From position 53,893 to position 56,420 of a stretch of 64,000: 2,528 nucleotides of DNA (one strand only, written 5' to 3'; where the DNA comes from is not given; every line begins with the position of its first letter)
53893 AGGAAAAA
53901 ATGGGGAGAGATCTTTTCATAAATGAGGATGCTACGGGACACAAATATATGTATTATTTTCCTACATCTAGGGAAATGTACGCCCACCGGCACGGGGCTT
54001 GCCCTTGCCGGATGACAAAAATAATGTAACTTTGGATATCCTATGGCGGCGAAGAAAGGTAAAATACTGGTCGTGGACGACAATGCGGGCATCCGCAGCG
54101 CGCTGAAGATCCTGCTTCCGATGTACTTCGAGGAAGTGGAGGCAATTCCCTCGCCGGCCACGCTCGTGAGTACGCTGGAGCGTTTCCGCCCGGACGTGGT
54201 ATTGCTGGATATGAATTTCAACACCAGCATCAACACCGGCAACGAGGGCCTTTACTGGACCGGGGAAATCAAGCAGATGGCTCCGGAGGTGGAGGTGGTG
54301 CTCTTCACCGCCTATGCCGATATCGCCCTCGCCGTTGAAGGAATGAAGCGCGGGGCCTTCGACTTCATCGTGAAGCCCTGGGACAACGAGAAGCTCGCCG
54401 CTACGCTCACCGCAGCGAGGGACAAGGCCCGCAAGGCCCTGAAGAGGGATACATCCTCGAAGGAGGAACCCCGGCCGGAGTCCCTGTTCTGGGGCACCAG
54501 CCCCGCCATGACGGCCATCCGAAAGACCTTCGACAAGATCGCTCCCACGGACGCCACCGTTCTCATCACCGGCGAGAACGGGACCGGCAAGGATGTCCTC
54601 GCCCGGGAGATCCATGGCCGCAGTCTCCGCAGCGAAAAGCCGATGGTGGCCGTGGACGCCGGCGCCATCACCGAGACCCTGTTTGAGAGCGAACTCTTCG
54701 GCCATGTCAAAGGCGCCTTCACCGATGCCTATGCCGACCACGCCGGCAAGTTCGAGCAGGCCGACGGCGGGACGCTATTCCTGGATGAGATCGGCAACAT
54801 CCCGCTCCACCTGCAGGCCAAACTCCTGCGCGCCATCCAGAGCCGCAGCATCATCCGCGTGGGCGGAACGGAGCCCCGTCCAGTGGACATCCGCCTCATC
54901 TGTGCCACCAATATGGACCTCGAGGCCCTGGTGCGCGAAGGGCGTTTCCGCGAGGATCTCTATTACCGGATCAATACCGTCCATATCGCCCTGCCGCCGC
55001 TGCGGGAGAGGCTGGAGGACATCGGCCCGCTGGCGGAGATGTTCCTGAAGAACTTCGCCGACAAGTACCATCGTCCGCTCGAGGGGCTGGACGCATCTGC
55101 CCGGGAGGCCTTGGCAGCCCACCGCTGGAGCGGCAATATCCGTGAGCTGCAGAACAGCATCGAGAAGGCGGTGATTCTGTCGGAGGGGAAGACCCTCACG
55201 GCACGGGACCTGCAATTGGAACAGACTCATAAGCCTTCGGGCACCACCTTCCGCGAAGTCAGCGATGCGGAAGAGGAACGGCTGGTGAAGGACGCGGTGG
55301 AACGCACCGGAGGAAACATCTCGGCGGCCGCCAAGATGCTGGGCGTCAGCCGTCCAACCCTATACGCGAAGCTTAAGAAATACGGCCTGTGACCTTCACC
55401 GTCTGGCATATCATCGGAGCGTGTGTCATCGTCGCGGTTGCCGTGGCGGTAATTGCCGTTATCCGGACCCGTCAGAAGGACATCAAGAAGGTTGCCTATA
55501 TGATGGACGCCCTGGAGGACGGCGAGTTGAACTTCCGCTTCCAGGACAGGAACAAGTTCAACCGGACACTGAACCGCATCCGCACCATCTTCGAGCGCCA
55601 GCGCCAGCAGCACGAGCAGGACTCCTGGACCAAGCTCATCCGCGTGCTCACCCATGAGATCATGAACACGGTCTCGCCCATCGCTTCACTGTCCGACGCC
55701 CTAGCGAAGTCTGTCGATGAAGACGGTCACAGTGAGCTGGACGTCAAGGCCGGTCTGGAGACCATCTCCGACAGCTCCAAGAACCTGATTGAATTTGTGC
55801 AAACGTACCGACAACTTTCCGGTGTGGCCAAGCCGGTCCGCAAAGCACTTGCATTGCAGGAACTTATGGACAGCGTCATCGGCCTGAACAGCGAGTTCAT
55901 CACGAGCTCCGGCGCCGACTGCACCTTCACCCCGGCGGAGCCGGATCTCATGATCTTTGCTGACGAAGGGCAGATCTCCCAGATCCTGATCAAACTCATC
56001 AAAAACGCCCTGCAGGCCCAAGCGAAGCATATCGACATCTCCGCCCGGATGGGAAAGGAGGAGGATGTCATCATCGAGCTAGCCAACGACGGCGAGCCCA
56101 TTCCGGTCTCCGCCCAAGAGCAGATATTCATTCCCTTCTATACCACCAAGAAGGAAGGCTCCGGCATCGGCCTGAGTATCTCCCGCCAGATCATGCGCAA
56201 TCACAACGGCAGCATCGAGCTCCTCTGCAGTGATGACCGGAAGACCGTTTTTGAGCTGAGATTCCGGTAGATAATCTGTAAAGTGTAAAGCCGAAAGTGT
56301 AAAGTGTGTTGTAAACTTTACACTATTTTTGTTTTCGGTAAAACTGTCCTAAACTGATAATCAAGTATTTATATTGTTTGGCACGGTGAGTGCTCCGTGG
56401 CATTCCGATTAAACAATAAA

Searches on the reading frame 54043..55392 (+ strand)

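Call 11: search_protein_families(library=pfam, proteins=[window:54043-55392:+])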
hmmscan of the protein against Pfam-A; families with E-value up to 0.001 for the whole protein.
window:54043-55392:+ (449 aa): 10 families
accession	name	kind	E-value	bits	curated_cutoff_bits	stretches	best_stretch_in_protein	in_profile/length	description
PF00158.32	Sigma54_activat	-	2.7e-68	229.3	20.2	1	151-315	3-167/168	Sigma-54 interaction domain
PF25601.1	AAA_lid_14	-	2.6e-23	82.1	27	1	321-399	1-79/87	AAA+ ATPase lid domain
PF14532.12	Sigma54_activ_2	-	4.4e-21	76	25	1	151-320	2-138/138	Sigma-54 interaction domain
PF00072.30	Response_reg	-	6.9e-19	68.5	30.2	1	8-122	1-110/111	Response regulator receiver domain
PF02954.25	HTH_8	-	1.3e-13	50.9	22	1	411-447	6-42/42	Bacterial regulatory protein, Fis family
PF07728.20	AAA_5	-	2.6e-07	31.1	22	1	173-290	2-122/139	AAA domain (dynein-related subfamily)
PF13556.12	HTH_30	-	0.00013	22.2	27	0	421-446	10-35/59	PucR C-terminal helix-turn-helix domain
PF00004.35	AAA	-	0.00019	22.3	21.2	1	173-306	1-127/131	ATPase family associated with various cellular activities (AAA)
PF07724.20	AAA_2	-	0.00027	21.5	27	0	172-301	5-135/166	AAA domain (Cdc48 subfamily)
PF18024.7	HTH_50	-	0.00037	20.6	27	0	402-449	3-49/50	Helix-turn-helix domain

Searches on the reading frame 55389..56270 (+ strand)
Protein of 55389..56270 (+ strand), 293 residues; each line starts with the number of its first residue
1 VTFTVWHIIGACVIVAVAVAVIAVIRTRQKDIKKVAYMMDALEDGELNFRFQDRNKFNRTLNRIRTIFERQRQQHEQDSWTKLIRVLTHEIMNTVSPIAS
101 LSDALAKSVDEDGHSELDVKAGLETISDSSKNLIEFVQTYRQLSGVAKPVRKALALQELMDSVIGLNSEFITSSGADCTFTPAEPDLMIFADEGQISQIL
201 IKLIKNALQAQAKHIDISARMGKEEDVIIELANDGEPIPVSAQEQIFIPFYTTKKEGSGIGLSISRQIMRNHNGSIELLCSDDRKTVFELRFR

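Call 11: search_protein_families(library=pfam, proteins=[window:55389-56270:+])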
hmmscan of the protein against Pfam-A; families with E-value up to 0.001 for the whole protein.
window:55389-56270:+ (293 aa): 2 families
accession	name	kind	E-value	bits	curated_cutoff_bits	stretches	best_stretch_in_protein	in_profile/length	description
PF02518.31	HATPase_c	-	6.2e-19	68.9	26.4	1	192-292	2-107/111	Histidine kinase-, DNA gyrase B-, and HSP90-like ATPase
PF14501.12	HATPase_c_5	-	0.00071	19.9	22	0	196-280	6-90/102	GHKL domain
